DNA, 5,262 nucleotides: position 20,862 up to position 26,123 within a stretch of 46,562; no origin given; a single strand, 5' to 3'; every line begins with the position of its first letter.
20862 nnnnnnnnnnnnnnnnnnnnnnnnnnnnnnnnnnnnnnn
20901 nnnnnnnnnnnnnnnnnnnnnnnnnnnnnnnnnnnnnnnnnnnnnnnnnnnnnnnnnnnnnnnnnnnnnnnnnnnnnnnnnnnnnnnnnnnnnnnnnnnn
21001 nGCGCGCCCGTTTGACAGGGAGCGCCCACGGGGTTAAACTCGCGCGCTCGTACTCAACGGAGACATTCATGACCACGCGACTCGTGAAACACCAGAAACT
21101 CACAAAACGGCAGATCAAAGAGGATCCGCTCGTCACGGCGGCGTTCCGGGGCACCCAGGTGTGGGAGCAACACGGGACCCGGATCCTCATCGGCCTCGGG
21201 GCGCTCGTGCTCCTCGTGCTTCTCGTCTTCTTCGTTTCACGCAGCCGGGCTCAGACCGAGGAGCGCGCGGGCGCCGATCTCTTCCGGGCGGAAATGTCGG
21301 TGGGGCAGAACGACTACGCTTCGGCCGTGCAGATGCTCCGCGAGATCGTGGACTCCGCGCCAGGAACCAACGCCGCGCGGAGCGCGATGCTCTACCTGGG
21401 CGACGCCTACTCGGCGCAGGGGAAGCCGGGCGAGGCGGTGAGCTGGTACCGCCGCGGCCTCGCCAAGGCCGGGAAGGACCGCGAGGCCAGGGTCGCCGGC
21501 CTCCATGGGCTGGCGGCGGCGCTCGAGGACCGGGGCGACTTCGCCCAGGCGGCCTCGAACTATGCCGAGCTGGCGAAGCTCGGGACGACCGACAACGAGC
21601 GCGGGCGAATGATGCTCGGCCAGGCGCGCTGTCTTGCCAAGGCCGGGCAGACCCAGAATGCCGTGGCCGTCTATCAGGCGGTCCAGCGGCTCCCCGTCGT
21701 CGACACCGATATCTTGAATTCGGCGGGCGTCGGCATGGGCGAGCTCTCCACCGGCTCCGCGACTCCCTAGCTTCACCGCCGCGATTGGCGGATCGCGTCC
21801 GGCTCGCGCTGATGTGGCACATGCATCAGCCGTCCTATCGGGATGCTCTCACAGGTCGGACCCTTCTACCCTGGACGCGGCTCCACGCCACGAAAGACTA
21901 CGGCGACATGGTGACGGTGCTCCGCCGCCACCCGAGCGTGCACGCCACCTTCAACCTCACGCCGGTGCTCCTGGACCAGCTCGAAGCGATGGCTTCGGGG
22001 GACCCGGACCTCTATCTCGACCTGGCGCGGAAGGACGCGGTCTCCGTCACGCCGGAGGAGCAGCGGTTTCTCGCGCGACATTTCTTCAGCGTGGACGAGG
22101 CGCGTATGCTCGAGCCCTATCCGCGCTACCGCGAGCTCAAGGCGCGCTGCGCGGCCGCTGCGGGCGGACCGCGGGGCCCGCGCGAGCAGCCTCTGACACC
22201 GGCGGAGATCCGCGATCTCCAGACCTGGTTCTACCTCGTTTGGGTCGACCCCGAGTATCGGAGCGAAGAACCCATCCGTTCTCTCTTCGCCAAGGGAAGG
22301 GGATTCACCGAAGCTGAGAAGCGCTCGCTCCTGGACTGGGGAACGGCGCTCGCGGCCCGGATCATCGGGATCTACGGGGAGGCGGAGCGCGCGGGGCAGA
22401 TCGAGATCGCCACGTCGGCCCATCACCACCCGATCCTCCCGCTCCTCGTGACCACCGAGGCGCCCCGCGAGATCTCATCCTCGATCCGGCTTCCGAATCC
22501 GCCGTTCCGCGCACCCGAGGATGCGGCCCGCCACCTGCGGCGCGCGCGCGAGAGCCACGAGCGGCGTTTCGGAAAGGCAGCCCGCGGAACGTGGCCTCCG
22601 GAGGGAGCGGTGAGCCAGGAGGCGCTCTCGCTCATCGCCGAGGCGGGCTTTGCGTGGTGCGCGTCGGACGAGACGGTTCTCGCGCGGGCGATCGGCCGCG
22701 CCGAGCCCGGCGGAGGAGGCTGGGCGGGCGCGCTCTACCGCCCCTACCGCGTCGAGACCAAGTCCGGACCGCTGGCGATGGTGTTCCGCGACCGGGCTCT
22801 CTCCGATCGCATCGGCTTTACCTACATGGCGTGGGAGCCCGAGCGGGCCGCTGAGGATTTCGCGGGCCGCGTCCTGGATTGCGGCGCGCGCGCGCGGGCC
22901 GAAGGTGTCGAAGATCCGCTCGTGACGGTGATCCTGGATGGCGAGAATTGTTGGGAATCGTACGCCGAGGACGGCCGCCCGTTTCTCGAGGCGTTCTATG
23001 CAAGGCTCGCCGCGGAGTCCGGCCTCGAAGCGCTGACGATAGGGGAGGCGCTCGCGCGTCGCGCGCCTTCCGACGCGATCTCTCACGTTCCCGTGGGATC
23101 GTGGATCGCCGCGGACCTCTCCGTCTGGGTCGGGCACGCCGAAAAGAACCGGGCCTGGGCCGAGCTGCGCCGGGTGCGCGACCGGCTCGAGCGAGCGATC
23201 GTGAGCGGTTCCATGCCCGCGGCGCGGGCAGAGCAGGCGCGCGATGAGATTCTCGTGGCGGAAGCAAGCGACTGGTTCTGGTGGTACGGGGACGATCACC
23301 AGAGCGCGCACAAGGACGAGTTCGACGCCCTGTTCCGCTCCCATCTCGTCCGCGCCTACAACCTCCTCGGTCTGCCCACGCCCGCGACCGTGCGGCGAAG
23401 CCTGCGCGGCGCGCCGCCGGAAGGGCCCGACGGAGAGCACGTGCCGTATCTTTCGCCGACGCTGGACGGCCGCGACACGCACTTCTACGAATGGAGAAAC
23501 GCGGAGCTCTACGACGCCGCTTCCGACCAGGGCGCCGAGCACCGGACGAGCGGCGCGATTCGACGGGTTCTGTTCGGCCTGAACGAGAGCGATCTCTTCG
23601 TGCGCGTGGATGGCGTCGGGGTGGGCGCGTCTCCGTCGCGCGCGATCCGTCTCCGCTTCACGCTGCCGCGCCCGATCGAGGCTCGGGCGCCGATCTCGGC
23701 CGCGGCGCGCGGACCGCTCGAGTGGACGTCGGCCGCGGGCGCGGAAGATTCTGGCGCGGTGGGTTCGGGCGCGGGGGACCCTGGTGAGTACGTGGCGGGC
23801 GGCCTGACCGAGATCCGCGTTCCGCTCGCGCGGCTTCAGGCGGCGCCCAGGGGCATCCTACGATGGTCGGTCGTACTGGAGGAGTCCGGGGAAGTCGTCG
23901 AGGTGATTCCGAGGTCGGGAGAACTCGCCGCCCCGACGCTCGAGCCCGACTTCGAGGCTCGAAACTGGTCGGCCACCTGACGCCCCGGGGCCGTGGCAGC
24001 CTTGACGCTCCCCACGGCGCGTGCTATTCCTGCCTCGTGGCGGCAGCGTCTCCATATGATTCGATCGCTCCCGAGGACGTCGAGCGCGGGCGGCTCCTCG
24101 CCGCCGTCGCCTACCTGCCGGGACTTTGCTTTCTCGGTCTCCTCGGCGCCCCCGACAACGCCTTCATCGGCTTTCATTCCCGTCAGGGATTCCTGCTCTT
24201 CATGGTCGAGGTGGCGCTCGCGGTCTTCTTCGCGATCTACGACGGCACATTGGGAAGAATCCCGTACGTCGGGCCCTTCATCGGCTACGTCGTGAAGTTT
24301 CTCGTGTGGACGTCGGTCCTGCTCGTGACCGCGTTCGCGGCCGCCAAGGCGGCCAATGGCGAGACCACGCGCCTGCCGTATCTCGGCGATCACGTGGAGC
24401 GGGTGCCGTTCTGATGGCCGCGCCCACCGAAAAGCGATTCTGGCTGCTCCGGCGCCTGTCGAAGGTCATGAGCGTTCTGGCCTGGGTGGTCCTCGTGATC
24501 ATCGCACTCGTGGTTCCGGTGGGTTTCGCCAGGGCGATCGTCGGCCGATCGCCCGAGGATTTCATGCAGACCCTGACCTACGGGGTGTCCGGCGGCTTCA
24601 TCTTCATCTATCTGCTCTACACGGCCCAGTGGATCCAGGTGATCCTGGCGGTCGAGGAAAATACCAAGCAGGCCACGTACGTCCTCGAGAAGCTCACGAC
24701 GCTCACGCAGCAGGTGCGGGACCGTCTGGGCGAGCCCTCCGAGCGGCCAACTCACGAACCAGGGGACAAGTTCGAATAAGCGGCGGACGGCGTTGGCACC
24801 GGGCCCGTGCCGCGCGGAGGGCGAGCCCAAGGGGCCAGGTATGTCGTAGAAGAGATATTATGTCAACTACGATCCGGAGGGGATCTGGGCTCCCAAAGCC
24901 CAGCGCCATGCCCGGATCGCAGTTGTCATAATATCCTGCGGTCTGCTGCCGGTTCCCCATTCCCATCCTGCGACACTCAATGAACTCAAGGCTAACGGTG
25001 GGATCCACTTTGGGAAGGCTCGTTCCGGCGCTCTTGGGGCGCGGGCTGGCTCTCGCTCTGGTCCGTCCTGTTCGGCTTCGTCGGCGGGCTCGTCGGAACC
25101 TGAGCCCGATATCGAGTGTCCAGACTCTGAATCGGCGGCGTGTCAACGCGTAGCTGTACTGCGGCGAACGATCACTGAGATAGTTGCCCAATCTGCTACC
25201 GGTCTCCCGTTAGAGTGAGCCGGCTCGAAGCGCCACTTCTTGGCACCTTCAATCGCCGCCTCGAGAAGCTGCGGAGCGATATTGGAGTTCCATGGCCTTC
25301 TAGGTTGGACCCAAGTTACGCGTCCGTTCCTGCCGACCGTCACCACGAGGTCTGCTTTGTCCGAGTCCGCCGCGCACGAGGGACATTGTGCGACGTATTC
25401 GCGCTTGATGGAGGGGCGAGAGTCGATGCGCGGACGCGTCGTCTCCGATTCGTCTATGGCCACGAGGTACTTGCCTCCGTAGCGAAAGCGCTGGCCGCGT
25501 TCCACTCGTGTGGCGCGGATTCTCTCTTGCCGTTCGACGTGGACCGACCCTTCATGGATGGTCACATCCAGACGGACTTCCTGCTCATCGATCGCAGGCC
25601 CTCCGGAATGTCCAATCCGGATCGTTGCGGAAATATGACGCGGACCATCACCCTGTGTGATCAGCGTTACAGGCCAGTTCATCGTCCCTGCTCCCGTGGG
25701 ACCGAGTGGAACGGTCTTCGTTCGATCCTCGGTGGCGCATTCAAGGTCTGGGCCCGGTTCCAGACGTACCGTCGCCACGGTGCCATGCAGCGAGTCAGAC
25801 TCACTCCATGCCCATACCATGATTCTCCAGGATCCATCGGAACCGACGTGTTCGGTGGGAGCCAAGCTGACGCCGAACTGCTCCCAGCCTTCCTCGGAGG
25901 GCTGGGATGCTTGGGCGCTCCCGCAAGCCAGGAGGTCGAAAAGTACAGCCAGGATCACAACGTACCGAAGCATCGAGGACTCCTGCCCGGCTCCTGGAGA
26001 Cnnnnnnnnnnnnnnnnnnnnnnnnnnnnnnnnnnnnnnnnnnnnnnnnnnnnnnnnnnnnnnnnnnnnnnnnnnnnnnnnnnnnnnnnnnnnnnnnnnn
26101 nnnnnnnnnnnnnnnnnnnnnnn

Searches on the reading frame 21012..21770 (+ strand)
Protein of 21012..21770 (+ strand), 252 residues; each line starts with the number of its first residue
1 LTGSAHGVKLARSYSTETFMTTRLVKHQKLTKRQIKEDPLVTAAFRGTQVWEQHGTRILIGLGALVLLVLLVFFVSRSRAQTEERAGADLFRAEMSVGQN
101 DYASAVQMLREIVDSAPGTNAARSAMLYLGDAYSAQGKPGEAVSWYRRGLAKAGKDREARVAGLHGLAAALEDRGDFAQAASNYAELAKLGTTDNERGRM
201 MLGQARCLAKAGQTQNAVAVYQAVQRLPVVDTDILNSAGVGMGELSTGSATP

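Call 11: search_protein_families(library=pfam, proteins=[window:21012-21770:+], max_evalue=0.001)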
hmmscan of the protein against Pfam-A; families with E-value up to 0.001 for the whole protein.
window:21012-21770:+ (252 aa): 15 families
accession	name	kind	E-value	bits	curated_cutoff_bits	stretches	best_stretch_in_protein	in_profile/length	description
PF13432.12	TPR_16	-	4.6e-12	46.6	32.7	2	167-226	3-59/65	Tetratricopeptide repeat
PF13428.12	TPR_14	-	4.6e-12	45.8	23.5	1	125-161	3-39/44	Tetratricopeptide repeat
PF14559.12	TPR_19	-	2.2e-10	41.1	25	1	98-159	3-61/68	Tetratricopeptide repeat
PF13424.12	TPR_12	-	2.5e-10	40.8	30.1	2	125-186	5-70/77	Tetratricopeptide repeat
PF07719.23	TPR_2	-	3.1e-10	39.8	27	0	125-153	3-31/34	Tetratricopeptide repeat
PF13176.12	TPR_7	-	4.9e-10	39.1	27.9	1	129-158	5-36/36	Tetratricopeptide repeat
PF13174.12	TPR_6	-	4.6e-09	36.8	26.3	0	201-225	3-27/33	Tetratricopeptide repeat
PF13374.12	TPR_10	-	2e-06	28.1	27.5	0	124-152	3-31/42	Tetratricopeptide repeat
PF07721.20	TPR_4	-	2.6e-06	28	27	0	125-148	3-26/26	Tetratricopeptide repeat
PF13181.12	TPR_8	-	9e-06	25.9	25.7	0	129-150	7-28/34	Tetratricopeptide repeat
PF25058.1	ARM_TT21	-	1.2e-05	25.8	27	0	79-126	87-134/155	Tetratricopeptide repeat protein 21 ARM repeat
PF17874.7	TPR_MalT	-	3.9e-05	23.5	45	1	80-167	34-124/336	MalT-like TPR region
PF00515.34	TPR_1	-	5.5e-05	23.2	27.8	0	127-151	5-29/34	Tetratricopeptide repeat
PF03704.23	BTAD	-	0.00014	22.7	22.1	0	79-149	55-122/146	Bacterial transcriptional activator domain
PF09976.15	TPR_21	-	0.00017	21.8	25.5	0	51-183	4-135/193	Tetratricopeptide repeat-like domain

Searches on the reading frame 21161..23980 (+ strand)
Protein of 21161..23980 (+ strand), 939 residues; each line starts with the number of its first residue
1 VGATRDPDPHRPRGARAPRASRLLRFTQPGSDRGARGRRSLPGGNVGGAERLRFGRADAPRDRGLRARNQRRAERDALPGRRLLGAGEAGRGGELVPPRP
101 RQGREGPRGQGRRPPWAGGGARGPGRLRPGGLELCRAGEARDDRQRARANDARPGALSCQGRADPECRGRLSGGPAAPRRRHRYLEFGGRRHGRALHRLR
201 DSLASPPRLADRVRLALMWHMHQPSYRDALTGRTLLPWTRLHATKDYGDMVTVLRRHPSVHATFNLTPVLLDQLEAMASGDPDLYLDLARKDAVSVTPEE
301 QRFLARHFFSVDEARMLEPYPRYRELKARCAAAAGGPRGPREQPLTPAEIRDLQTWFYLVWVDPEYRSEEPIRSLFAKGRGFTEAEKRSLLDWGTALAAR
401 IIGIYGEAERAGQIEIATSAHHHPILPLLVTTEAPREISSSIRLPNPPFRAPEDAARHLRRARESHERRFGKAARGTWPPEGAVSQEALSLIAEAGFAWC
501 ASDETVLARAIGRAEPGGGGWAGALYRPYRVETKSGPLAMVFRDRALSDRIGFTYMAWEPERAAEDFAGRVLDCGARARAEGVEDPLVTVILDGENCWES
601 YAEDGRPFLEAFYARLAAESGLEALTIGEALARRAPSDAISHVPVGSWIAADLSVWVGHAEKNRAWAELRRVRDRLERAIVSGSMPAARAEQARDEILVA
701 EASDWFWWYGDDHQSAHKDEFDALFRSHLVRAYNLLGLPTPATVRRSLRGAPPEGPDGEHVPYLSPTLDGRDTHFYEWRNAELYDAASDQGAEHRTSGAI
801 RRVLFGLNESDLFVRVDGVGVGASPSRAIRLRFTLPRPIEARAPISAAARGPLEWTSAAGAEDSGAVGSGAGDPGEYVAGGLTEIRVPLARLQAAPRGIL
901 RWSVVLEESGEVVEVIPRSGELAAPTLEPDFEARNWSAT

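Call 11: search_protein_families(library=pfam, proteins=[window:21161-23980:+], max_evalue=0.001)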
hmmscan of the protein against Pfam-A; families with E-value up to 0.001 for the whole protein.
window:21161-23980:+ (939 aa): 1 family
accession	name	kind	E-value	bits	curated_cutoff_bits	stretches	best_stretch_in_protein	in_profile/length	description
PF03065.20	Glyco_hydro_57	-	1.5e-48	166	21.2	1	216-639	1-287/291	Glycosyl hydrolase family 57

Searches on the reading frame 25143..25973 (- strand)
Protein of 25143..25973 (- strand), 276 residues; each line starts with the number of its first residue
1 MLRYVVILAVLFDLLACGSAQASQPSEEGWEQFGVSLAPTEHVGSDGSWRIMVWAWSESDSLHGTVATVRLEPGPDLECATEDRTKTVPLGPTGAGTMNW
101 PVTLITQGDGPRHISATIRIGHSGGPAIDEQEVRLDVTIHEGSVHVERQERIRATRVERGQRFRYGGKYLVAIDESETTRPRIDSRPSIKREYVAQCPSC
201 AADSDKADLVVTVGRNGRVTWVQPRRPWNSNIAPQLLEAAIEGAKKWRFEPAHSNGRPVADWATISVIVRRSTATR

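Call 8: search_protein_families(library=ncbifam, proteins=[window:25143-25973:-], max_evalue=0.01)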
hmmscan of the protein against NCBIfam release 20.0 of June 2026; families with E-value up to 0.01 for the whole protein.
window:25143-25973:- (276 aa): 2 families
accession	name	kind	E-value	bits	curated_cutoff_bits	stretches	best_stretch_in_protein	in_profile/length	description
TIGR01352.1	tonB_Cterm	subfamily_domain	0.00015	22.1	27.1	1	209-267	18-71/76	TonB family protein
NF038079.1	TonB_sider_MxcH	equivalog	0.00063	17.9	925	1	205-261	23-75/792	TonB-dependent siderophore myxochelin receptor MxcH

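Call 9: search_protein_families(library=pfam, proteins=[window:25143-25973:-], max_evalue=0.01)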
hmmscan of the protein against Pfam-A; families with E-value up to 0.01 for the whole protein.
window:25143-25973:- (276 aa): 1 family
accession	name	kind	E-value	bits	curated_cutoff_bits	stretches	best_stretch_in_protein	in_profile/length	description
PF03544.19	TonB_C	-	0.00014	22.7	24.6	1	209-265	20-73/79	Gram-negative bacterial TonB protein C-terminal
